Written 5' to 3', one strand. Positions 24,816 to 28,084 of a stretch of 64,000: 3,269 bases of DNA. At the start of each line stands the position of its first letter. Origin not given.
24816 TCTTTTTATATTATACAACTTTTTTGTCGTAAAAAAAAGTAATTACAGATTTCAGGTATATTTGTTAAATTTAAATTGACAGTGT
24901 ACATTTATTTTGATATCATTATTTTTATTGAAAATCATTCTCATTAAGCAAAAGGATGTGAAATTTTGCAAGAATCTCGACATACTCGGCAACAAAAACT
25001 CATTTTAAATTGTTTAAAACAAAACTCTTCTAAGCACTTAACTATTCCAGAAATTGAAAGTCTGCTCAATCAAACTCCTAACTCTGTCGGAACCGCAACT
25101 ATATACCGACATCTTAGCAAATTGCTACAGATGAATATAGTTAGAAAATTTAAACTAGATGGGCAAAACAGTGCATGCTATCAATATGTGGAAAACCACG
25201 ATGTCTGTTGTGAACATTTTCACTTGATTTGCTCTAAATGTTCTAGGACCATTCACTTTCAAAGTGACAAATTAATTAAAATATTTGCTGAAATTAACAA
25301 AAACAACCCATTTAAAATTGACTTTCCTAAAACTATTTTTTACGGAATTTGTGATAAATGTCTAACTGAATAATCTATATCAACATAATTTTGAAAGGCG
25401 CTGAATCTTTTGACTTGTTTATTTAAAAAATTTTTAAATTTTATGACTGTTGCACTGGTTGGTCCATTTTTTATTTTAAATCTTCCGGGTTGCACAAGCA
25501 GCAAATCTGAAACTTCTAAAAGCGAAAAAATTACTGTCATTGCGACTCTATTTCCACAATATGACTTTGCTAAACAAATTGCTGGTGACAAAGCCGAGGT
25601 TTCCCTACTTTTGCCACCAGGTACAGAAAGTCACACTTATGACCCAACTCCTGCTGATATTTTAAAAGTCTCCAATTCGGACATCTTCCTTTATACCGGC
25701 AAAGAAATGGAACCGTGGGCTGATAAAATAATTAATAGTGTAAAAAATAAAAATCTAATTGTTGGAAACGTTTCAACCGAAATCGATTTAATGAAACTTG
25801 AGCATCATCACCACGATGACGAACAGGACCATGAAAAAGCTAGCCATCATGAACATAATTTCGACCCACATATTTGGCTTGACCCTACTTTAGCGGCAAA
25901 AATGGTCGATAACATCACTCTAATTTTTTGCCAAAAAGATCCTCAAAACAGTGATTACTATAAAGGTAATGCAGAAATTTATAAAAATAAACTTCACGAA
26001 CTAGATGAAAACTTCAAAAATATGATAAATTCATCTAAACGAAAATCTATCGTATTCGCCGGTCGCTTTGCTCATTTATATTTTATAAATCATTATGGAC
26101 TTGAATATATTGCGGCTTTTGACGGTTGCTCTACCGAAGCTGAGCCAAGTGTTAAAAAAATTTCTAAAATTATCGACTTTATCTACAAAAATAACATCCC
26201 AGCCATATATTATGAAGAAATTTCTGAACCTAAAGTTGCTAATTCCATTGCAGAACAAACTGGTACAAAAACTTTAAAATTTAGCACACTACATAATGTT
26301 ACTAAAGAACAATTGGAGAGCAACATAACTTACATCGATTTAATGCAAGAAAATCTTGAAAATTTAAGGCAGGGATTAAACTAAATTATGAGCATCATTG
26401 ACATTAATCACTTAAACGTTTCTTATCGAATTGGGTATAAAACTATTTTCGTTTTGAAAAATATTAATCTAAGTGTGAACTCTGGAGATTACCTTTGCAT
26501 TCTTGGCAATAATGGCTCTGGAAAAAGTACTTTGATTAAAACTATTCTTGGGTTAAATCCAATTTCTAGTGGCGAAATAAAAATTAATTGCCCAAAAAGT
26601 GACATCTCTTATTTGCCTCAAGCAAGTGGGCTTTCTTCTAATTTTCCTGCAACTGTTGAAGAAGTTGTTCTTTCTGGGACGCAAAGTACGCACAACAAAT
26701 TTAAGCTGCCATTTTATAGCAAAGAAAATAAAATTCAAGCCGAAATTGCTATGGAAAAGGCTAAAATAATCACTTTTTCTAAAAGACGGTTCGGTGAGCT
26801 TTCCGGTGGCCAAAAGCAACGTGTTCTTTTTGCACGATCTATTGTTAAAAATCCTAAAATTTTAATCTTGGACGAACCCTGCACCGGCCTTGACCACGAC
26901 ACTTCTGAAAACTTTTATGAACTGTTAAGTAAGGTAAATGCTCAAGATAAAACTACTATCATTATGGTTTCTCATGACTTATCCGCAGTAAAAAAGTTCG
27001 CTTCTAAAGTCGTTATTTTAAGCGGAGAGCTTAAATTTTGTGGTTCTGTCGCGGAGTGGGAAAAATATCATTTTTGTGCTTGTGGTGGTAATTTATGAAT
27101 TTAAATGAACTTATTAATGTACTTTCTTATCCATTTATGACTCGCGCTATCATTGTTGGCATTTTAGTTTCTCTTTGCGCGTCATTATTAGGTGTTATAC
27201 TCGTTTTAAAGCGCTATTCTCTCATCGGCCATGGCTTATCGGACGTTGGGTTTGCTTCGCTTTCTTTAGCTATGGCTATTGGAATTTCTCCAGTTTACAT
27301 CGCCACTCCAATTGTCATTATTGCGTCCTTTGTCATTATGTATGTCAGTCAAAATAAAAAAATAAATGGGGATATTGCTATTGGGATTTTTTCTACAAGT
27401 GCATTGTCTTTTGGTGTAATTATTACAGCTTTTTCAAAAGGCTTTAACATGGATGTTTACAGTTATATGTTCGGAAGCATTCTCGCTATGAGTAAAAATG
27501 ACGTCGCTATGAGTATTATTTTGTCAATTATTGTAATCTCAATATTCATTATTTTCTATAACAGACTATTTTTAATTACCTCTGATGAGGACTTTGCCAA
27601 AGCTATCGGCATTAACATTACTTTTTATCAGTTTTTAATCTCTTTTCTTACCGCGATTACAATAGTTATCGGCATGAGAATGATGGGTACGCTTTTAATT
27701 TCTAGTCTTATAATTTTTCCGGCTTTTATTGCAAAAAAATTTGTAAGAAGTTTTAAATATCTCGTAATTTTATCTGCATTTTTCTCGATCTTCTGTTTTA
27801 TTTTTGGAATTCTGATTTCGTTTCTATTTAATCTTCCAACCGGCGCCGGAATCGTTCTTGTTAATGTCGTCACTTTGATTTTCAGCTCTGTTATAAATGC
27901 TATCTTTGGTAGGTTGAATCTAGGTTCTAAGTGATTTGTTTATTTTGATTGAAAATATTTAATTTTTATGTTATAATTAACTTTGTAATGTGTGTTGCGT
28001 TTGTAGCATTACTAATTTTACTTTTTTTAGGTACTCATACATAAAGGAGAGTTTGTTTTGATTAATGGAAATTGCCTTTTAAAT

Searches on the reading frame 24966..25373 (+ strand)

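Call 67: search_protein_families(library=pfam, proteins=[window:24966-25373:+], max_evalue=0.00001)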
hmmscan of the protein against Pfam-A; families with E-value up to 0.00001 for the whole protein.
window:24966-25373:+ (135 aa): 1 family
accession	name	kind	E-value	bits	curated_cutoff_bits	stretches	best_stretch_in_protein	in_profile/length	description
PF01475.25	FUR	-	2.6e-21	76.4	23.1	1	4-118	4-113/121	Ferric uptake regulator family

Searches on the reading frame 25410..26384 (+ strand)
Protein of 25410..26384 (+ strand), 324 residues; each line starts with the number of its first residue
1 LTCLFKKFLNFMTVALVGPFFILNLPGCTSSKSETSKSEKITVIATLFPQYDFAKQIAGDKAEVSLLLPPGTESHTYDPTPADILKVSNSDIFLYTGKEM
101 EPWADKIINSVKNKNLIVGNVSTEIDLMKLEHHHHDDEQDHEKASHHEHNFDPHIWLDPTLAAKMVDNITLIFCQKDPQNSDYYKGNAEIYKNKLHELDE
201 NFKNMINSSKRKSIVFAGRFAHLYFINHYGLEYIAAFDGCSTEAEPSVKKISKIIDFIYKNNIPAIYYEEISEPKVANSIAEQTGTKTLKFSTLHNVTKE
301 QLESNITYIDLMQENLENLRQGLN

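Call 68: search_protein_families(library=pfam, proteins=[window:25410-26384:+], max_evalue=0.00001)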
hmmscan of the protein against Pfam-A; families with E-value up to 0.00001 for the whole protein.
window:25410-26384:+ (324 aa): 1 family
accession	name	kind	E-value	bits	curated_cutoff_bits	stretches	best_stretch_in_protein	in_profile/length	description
PF01297.22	ZnuA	-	1.1e-81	274.6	29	1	43-321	1-262/263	Zinc-uptake complex component A periplasmic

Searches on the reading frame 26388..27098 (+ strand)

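Call 68: search_protein_families(library=pfam, proteins=[window:26388-27098:+], max_evalue=0.00001)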
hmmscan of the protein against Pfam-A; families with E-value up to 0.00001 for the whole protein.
window:26388-27098:+ (236 aa): 3 families
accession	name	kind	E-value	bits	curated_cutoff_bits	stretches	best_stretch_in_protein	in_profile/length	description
PF00005.33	ABC_tran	-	1.8e-29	103.5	25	1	23-165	1-136/137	ABC transporter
PF13304.12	AAA_21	-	5.5e-11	43.5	27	0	137-199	237-301/304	AAA domain, putative AbiEii toxin, Type IV TA system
PF02463.25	SMC_N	-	1e-06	28.8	40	0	35-205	26-206/220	RecF/RecN/SMC N terminal domain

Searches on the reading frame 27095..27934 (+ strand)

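Call 68: search_protein_families(library=pfam, proteins=[window:27095-27934:+], max_evalue=0.00001)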
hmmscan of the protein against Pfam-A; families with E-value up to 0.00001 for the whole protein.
window:27095-27934:+ (279 aa): 2 families
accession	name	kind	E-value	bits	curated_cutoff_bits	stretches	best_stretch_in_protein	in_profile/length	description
PF00950.22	ABC-3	-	4.6e-58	197.2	20.1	1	11-266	1-256/258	ABC 3 transport family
PF01032.23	FecCD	-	2.1e-07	30.8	26.5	1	94-263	137-305/311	FecCD transport family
